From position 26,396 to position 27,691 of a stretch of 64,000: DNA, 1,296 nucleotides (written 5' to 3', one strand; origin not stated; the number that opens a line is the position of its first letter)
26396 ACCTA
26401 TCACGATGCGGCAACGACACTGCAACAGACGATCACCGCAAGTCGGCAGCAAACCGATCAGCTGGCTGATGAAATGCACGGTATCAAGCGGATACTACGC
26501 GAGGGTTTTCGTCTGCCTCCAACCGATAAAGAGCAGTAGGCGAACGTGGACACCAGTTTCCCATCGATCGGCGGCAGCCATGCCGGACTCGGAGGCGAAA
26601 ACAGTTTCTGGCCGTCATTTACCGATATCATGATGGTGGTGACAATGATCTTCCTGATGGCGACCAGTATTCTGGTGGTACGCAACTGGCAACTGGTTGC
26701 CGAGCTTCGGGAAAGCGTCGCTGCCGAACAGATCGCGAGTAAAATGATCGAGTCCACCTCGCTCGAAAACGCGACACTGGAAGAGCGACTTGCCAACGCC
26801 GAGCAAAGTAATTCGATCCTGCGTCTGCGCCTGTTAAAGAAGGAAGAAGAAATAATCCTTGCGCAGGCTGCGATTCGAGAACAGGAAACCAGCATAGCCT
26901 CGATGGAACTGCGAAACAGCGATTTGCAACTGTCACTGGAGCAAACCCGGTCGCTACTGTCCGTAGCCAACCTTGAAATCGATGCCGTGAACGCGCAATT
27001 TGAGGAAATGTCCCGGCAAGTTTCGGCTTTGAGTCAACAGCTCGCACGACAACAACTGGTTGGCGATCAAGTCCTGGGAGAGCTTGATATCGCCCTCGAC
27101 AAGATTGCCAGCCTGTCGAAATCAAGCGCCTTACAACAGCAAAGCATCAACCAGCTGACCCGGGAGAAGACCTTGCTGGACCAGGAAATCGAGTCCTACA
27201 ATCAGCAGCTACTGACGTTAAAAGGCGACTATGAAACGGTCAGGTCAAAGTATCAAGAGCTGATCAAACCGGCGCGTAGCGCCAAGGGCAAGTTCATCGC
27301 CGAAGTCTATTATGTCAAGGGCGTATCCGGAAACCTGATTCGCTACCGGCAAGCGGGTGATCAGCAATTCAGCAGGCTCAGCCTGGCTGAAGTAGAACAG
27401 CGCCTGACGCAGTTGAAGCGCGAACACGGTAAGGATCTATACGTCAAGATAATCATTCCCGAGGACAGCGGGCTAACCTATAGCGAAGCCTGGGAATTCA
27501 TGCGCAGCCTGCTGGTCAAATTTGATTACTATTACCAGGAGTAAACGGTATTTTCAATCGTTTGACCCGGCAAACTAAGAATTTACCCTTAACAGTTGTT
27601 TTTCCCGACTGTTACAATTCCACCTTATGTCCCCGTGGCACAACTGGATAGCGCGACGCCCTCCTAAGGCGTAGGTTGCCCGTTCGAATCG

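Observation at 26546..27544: Plug/stator subunit replaces the OmpA-type peptidoglycan anchor with a ~190-aa coiled-coil stalk and an ExbD/TolR-like end domain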

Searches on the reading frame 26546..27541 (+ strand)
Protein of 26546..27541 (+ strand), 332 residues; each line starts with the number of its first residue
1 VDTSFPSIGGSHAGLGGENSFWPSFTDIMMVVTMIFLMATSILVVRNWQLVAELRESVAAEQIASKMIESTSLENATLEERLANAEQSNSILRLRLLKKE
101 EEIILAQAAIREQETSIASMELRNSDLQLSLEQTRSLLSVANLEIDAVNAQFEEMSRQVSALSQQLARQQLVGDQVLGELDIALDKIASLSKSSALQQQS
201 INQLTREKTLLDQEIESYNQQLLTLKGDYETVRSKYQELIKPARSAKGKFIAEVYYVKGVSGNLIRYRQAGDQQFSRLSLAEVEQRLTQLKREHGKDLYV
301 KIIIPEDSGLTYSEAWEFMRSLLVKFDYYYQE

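Call 3: search_protein_families(library=pfam, proteins=[window:26546-27541:+], max_evalue=1)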
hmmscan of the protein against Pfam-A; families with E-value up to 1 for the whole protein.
window:26546-27541:+ (332 aa): 9 families
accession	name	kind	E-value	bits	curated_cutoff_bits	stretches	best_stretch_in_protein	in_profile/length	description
PF24423.1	OVT1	-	0.0011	19.7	30.9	1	109-166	16-73/100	Major antigen, helical domain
PF12094.14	DUF3570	-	0.0052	16.1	25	1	116-217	5-106/427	Protein of unknown function (DUF3570)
PF03579.19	SHP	-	0.0088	16.1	27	1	20-43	13-37/65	Small hydrophobic protein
PF10415.14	FumaraseC_C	-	0.03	15.2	32.5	1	59-95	13-50/54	Fumarase C C-terminus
PF24922.1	ACBP4_C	-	0.039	14.6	31.2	1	198-253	2-57/105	Acyl-CoA-binding domain-containing protein 4-6, C-terminal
PF05803.17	Chordopox_L2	-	0.042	14.1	27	1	25-52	43-69/81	Chordopoxvirus L2 protein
PF08614.16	ATG16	-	0.093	13.3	33.7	2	149-239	73-163/200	Autophagy protein 16 (ATG16)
PF20781.2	TssR_C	-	0.14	12.8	25.7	0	191-240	76-125/141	TssR C-terminal domain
PF04899.17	MbeD_MobD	-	0.82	10.3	21.6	1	123-168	22-67/70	MbeD/MobD like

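Call 4: search_protein_families(library=ncbifam, proteins=[window:26546-27541:+], max_evalue=1)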
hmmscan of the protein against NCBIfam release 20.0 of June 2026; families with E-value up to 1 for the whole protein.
window:26546-27541:+ (332 aa): 9 families
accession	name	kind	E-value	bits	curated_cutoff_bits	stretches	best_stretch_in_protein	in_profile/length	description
TIGR02168.1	SMC_prok_B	equivalog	6e-05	21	567.35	1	64-252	733-921/1181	chromosome segregation protein SMC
TIGR02169.1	SMC_prok_A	equivalog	0.00015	19.6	729.4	1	53-248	711-904/1165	chromosome segregation protein SMC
NF052320.1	Cbp1_fam_LP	subfamily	0.0036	16.9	90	1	143-264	88-201/286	Cbp1 family collagen-binding glycoprotein adhesin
NF041788.1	anti-phage_ZorB1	equivalog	0.014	14.9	400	1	17-77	16-77/243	type I Zorya anti-phage system protein ZorB1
TIGR04523.1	Mplasa_alph_rch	subfamily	0.052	11.4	270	2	66-165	204-303/745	helix-rich protein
NF053518.1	DipepPtdsDpp5Prph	equivalog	0.1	11.1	900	1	207-307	321-418/655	dipeptidyl-peptidase Dpp5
NF058675.1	RcGTA_tape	equivalog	0.15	11.8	220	0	115-168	5-58/220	RcGTA-type gene transfer agent tail tape measure protein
TIGR03007.1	pepcterm_ChnLen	equivalog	0.26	9.5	278.85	1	70-246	208-381/498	XrtA system polysaccharide chain length determinant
NF038218.1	IcmG_DotF_IVB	equivalog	0.52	9.9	200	0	50-169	67-178/266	type IVB secretion system protein IcmG/DotF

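Call 5: search_protein_families(library=padloc, proteins=[window:26546-27541:+], max_evalue=1)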
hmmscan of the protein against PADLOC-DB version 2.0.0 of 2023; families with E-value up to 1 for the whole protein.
window:26546-27541:+ (332 aa): 5 families
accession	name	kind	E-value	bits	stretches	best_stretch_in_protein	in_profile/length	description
PDLC03865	LmuB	-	0.00014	18.2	1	68-291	529-746/1007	-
PDLC00611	ZorB1|ZorB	-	0.00048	17.9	1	17-67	16-68/240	MotB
PDLC00580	JetC3|JetC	-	0.0033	13.7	1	50-239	268-456/1068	DUF3584 domain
PDLC00608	ZorB1|ZorB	-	0.0071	13.7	1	17-165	13-121/243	MotB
PDLC02722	PbeC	-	0.066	9.8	1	104-241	346-470/643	PbeC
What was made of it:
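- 26606..26683 (+): Pore (transmembrane) helix of B, residues 21-46. It carries the FWPSFTD motif; Asp27 is the codon at 26624-26626. Weak ZorB1 hits cover residues 17-77 (NCBIfam) and 17-67 (PADLOC) (calls 4, 5).
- On MotB/PomB/ZorB-type stator subunits: The ZorB1 hits cover only the pore helix and the residues just after it (17-77 and 17-67), at E = 0.014 and 4.8e-4 (calls 4, 5).
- Weak SMC and LmuB hits exist (calls 4, 5).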

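Call 6: find_homologous_proteins(query=window:26546-27541:+, max_evalue=0.001)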
Query window:26546-27541:+ (332 aa): 1819 proteins with E <= 0.001 among 6450 candidates; the best 120 are listed.
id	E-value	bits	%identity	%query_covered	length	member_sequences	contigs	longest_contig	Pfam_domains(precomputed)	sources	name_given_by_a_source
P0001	6.9e-201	684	100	100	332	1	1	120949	-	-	-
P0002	1.1e-159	548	79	100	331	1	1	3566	-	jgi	jgi:chromosome segregation ATPase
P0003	2.1e-159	547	79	100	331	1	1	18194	-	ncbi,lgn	-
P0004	2.3e-159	547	79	100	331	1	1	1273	PF08614.17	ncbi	-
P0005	3.9e-159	547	79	100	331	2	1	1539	-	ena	-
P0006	5.2e-159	546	80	100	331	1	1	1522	PF08614.17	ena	-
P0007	7.5e-159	546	78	100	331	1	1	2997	PF08614.17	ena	-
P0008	1.6e-158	545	78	100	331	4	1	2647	-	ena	-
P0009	5.6e-158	543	78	100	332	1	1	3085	-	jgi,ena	jgi:chromosome segregation ATPase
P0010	7.1e-158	542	78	100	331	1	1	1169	-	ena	-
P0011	1.6e-157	541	79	100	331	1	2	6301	PF08614.17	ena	-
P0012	1.7e-157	541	78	100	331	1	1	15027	PF08614.17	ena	-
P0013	3.8e-157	540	78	100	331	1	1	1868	PF08614.17,PF23649.2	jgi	-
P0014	4.8e-157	540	79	100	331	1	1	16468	PF08614.17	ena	-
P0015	4.9e-157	540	79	100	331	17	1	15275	PF23649.2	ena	-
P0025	6.1e-156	536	79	100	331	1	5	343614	PF08614.17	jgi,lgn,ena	-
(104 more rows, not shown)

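Call 15: find_encoding_contigs(protein=P0025, flank=8000, max_places=3)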
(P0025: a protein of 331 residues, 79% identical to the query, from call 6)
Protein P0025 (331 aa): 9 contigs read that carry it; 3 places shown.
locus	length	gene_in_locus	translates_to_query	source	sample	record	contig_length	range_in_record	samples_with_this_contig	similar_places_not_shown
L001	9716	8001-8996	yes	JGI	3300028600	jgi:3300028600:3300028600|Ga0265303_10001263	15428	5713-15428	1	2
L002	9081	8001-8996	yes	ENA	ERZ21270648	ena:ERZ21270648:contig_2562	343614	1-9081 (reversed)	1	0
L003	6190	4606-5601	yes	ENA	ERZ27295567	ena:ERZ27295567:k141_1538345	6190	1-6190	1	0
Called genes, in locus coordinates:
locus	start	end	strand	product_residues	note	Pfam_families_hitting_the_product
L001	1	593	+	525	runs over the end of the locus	-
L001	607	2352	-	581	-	PF02310:B12-binding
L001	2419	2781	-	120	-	PF00903:Glyoxalase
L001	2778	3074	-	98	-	-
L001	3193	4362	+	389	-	PF01053:Cys_Met_Meta_PP, PF00155:Aminotran_1_2 (weak), PF01212:Beta_elim_lyase (faint)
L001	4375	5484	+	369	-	PF02746:MR_MLE_N, PF13378:MR_MLE_C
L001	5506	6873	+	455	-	PF00291:PALP, PF00571:CBS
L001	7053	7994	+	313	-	-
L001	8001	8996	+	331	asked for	PF08614:ATG16 (faint)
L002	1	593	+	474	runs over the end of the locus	-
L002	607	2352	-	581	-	PF02310:B12-binding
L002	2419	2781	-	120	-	PF00903:Glyoxalase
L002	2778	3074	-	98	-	-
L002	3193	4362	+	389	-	PF01053:Cys_Met_Meta_PP, PF00155:Aminotran_1_2 (weak), PF01212:Beta_elim_lyase (faint)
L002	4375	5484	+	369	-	PF02746:MR_MLE_N, PF13378:MR_MLE_C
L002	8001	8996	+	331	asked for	PF08614:ATG16 (faint)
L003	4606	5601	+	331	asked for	PF08614:ATG16 (faint)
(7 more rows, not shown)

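Call 17: find_related_loci(query=A2, collection=genome_contigs, flank=8000)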
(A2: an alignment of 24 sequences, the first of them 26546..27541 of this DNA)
Query A2 (332 aa) in genome_contigs; peptide patterns used: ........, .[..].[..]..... (x = any residue, [..] = any of these).
526 stretches matched a pattern; 460 encode a relative of the query (tblastn E <= 1e-3); the best 80 are kept; 80 distinct loci.
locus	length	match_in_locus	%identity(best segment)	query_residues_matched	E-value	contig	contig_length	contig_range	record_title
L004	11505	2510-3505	79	1-332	2e-175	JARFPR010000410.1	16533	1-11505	MAG: Gammaproteobacteria bacterium isolate MAG_Ve_Sed_03 k141_3485236, whole genome shotgun sequence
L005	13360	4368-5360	79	1-331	3e-169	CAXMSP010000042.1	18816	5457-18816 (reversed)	MAG: uncultured Gammaproteobacteria bacterium isolate 10C-St20-MC-01_bin.30.orig genome assembly, contig: k141_1770421,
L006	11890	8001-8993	78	1-331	3e-168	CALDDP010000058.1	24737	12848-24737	MAG: uncultured Gammaproteobacteria bacterium isolate N1_Bin_MAXBIN__089_1 genome assembly, contig: c_000002501153, whol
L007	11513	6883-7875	79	1-331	4e-168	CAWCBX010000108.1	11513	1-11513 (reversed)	MAG: uncultured Gammaproteobacteria bacterium isolate MFD03551.bin.3.55 genome assembly, contig: contig_61980, whole gen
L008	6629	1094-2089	74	1-332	2e-168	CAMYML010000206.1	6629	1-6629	MAG: uncultured Gammaproteobacteria bacterium isolate FO_M_Gamma_012 genome assembly, contig: scaffold_10406, whole geno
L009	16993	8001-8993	78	1-331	1e-166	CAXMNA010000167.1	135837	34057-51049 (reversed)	MAG: uncultured Gammaproteobacteria bacterium isolate 07C-BC-St02_bin.9.orig genome assembly, contig: k141_263819, whole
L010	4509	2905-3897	78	1-331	7e-171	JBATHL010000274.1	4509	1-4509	MAG: Gammaproteobacteria bacterium isolate MFD10361_ilm_asm_bin2 k127_117647, whole genome shotgun sequence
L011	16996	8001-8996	74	1-332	1e-164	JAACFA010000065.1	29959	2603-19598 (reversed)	MAG: Gammaproteobacteria bacterium isolate bin.4 scaffold_2802, whole genome shotgun sequence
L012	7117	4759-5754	73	1-332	3e-164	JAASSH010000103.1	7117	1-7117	MAG: Gammaproteobacteria bacterium isolate HS_metabat.13 HS_C597, whole genome shotgun sequence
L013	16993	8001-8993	77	1-331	3e-163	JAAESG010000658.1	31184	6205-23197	MAG: Gammaproteobacteria bacterium isolate Ust_6 UstG_CONTIG4878181, whole genome shotgun sequence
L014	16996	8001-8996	75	1-332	5e-163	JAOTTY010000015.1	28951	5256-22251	MAG: Gammaproteobacteria bacterium isolate 13_July_SF_Bin35 13_July_SF_Bin35_scaffold_446_c1, whole genome shotgun seque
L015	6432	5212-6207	77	1-332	5e-163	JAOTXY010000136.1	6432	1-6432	MAG: Gammaproteobacteria bacterium isolate 21_Jan_SF_Bin30 21_Jan_SF_Bin30_scaffold_12046_c1, whole genome shotgun seque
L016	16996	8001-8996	76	1-332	2e-162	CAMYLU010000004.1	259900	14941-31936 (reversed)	MAG: uncultured Gammaproteobacteria bacterium isolate FCS_Gamma_010 genome assembly, contig: scaffold_5, whole genome sh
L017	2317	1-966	77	10-331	3e-170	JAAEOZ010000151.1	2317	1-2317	MAG: Gammaproteobacteria bacterium isolate Cca_20 CcaG_CONTIG824878, whole genome shotgun sequence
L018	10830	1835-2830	70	1-332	3e-157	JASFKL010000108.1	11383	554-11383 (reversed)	MAG: Gammaproteobacteria bacterium isolate D0817M02metaG_Bin_16 D0817M02metaG_FD_scaffold_2172_c1, whole genome shotgun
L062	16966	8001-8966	54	3-331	9e-107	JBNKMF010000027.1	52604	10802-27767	MAG: Gammaproteobacteria bacterium isolate H1.bin.24.strict NODE_27_length_52604_cov_137.360405, whole genome shotgun se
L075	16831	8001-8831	43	20-331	4e-72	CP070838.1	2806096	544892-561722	MAG: Thiotrichales bacterium isolate bin102 chromosome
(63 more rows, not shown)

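Call 31: search_protein_families(library=pfam, alignment_id=A3, max_evalue=1)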
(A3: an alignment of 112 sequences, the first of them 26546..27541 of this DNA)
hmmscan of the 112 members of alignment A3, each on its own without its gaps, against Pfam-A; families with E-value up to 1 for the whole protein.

A. member 1, window:26546-27541:+ (332 aa): 9 families
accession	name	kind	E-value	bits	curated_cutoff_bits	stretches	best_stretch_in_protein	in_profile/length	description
PF24423.1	OVT1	-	0.0011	19.7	30.9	1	109-166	16-73/100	Major antigen, helical domain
PF12094.14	DUF3570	-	0.0052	16.1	25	1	116-217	5-106/427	Protein of unknown function (DUF3570)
PF03579.19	SHP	-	0.0088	16.1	27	1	20-43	13-37/65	Small hydrophobic protein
PF10415.14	FumaraseC_C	-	0.03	15.2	32.5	1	59-95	13-50/54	Fumarase C C-terminus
PF24922.1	ACBP4_C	-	0.039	14.6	31.2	1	198-253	2-57/105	Acyl-CoA-binding domain-containing protein 4-6, C-terminal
PF05803.17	Chordopox_L2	-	0.042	14.1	27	1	25-52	43-69/81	Chordopoxvirus L2 protein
PF08614.16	ATG16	-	0.093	13.3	33.7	2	149-239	73-163/200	Autophagy protein 16 (ATG16)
PF20781.2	TssR_C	-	0.14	12.8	25.7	0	191-240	76-125/141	TssR C-terminal domain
PF04899.17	MbeD_MobD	-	0.82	10.3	21.6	1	123-168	22-67/70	MbeD/MobD like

B. families by the number of members that match (of 112 scanned): 330 families (the first 25 are shown)
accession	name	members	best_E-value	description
PF03579.19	SHP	80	0.00023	Small hydrophobic protein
PF13851.11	GAS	45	9.4e-08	Growth-arrest specific micro-tubule binding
PF08614.16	ATG16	38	4.4e-05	Autophagy protein 16 (ATG16)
PF02472.21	ExbD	23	3.5e-05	Biopolymer transport protein ExbD/TolR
PF17078.10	SHE3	22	3.8e-08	SWI5-dependent HO expression protein 3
PF19220.6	Rod_CreS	22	2.3e-07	Crescentin, rod domain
PF10473.14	CENP-F_leu_zip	20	6.5e-05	Leucine-rich repeats of kinetochore protein Cenp-F/LEK1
PF12403.13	Pax2_C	20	0.03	Paired-box protein 2 C terminal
PF13870.11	CCDC113_CCDC96_CC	17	0.00091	CCDC113/CCDC96, coiled-coil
PF11559.13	ADIP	16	1.6e-05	Afadin- and alpha -actinin-Binding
PF11932.13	DUF3450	15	0.00019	Protein of unknown function (DUF3450)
PF06818.20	Fez1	14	9.9e-05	Fez1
PF24922.1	ACBP4_C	13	0.00056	Acyl-CoA-binding domain-containing protein 4-6, C-terminal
PF24423.1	OVT1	13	0.0011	Major antigen, helical domain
PF02183.23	HALZ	13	0.0035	Homeobox associated leucine zipper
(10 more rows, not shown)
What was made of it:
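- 26606..26683 (+): Pfam ExbD gives sub-threshold hits in 23 of 112 members (call 31).
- On ExbD/TolR (PF02472): 23 of 112 family members give sub-threshold hits, best E = 3.5e-5 (call 31).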

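Call 44: predict_structure(alignment_id=A3)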
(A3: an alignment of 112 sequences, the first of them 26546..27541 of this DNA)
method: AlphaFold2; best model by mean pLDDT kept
length: 332 residues; sequences in the alignment: 112
mean_pLDDT: 85.2   pTM: 0.42
mean pLDDT of the five models: 85.2, 85.1, 84.8, 84.5, 83.5
residues with pLDDT >= 90: 213; 70-90: 60; 50-70: 34; < 50: 25
segments of 3 or more residues with pLDDT < 50: 1-25
pLDDT, mean of each block of 10 residues (from residue 1): 43 38 51 59 64 73 77 87 93 95 97 97 97 98 97 98 98 98 98 98 97 96 93 76 69 92 91 92 94 90 91 90 88 67
secondary structure, 60 per line:
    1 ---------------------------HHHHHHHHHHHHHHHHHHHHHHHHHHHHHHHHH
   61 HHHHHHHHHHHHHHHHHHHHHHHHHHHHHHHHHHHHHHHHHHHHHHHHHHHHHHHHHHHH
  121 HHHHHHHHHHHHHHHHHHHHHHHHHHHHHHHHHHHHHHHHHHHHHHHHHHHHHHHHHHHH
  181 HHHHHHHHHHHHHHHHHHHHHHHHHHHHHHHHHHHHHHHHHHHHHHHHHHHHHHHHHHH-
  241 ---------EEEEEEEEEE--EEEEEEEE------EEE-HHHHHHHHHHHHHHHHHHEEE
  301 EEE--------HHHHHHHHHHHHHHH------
elements in order: H28-239 E250-259 E262-269 E276-278 H280-297 E298-303 H312-326
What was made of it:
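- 26546..26605 (+): Short N-terminal segment of B (residues 1-20), inferred to be cytoplasmic. The AlphaFold2 model has pLDDT below 50 here (call 44).
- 26684..27268 (+): Coiled-coil rod of B, residues 47-241: 195 residues, about 29 nm if extended. AlphaFold2 gives a continuous helix, residues 28-239 (call 44).
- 27269..27292 (+): Neck of B, residues 242-249 (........). It holds the invariant Pro242 and Arg244 and is non-helical in the AlphaFold2 model. pLDDT dips to about 70 and DSSP assigns coil (call 44).
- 27293..27541 (+): C-terminal head domain of B, residues 250-332. The fold order is beta-beta-(beta)-alpha-beta-alpha, followed by the conserved tail YDYYYQ. AlphaFold2 pLDDT is about 90 (call 44).
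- Checked: AlphaFold2 with a 112-sequence alignment gives one continuous helix, residues 28-239, with pLDDT above 90 for residues 80-230 (call 44).
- AlphaFold2 gives a single helix, residues 28-239, with pLDDT above 90 (call 44). Monomer AlphaFold2 cannot show pairing (call 44). AlphaFold2 gives one unbroken helix with pLDDT above 90 (call 44).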

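Call 48: fold_search(model_id=the predicted structure, library=pdb)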
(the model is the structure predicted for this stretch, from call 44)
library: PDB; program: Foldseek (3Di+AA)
matches with E <= 10: 752; with E <= 0.001: 0
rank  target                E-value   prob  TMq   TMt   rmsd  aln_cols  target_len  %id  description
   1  6zmt_P                2.5e-01  0.57  0.18  0.39   8.1       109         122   10  SARS-CoV-2 Nsp1 bound to a pre-40S-like ribosome complex (released 2020-08-19)
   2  6tmf_N                2.6e-01  0.51  0.17  0.34   7.2       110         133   10  Structure of an archaeal ABCE1-bound ribosomal post-splitting complex (released 2020-02-12)
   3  5by4                  2.8e-01  0.85  0.19  0.51   3.4        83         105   18  Structure and function of the Escherichia coli Tol-Pal stator protein TolR (released 2015-09-16)
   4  8fvy_O                2.8e-01  0.35  0.14  0.27   7.9       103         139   16  40S subunit of the Giardia lamblia 80S ribosome (released 2024-01-24)
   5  7z2e_A                2.8e-01  0.28  0.14  0.10   7.7        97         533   13  Cryo-EM structure of NNRTI resistant M184I/E138K mutant HIV-1 reverse transcriptase with a DNA aptamer in complex with (released 2022-07-20)
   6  3j0l_K                3.2e-01  0.33  0.15  0.29   7.8       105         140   11  Core of mammalian 80S pre-ribosome in complex with tRNAs fitted to a 9.8A cryo-EM map: classic PRE state 1 (released 2011-11-16)
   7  4ani_C                3.2e-01  0.12  0.07  0.05  17.9        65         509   22  Structural basis for the intermolecular communication between DnaK and GrpE in the DnaK chaperone system from Geobacil (released 2012-05-23)
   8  7ai6_B                3.4e-01  0.20  0.13  0.06   7.7        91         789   11  MutS in mismatch bound state (released 2021-03-31)
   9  5oql_t                3.6e-01  0.60  0.18  0.40   4.6        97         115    9  Cryo-EM structure of the 90S pre-ribosome from Chaetomium thermophilum (released 2017-10-11)
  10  9o17_AN               3.9e-01  0.60  0.17  0.37   4.7        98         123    8  Cryo-EM structure of Methanosarcina acetivorans 70S ribosome (released 2025-09-24)
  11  5t2a_AH               3.9e-01  0.33  0.16  0.29   7.6       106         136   10  CryoEM structure of the Leishmania donovani 80S ribosome at 2.9 Angstrom resolution (released 2017-01-25)
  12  6u8q_N                3.9e-01  0.33  0.12  0.24   6.9        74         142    9  CryoEM structure of HIV-1 cleaved synaptic complex (CSC) intasome (released 2020-02-05)
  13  7xsx_k                3.9e-01  0.33  0.13  0.10   5.7        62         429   13  RNA polymerase II elongation complex transcribing a nucleosome (EC49) (released 2022-09-07)
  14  6zj3_Lz               3.9e-01  0.21  0.11  0.34   5.9        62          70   11  Cryo-EM structure of the highly atypical cytoplasmic ribosome of Euglena gracilis (released 2020-10-07)
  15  7kwt_A                4.1e-01  0.30  0.12  0.42   8.2        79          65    9  X-ray Crystal Structure of PlyCB Mutant Y28H (released 2021-04-07)
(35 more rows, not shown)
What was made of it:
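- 27293..27541 (+): The best-probability Foldseek hit is E. coli TolR 5by4: probability 0.85, TMt 0.51, rmsd 3.4 A, E = 0.28 (call 48).
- On ExbD/TolR (PF02472): Foldseek hit to 5by4: probability 0.85 (highest in the list), TMt 0.51, rmsd 3.4 A over 83 columns, 18% identity, E = 0.28 (call 48).
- Its top-probability structural match is TolR 5by4 (call 48). The head's best fold match is a periplasmic domain (call 48).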
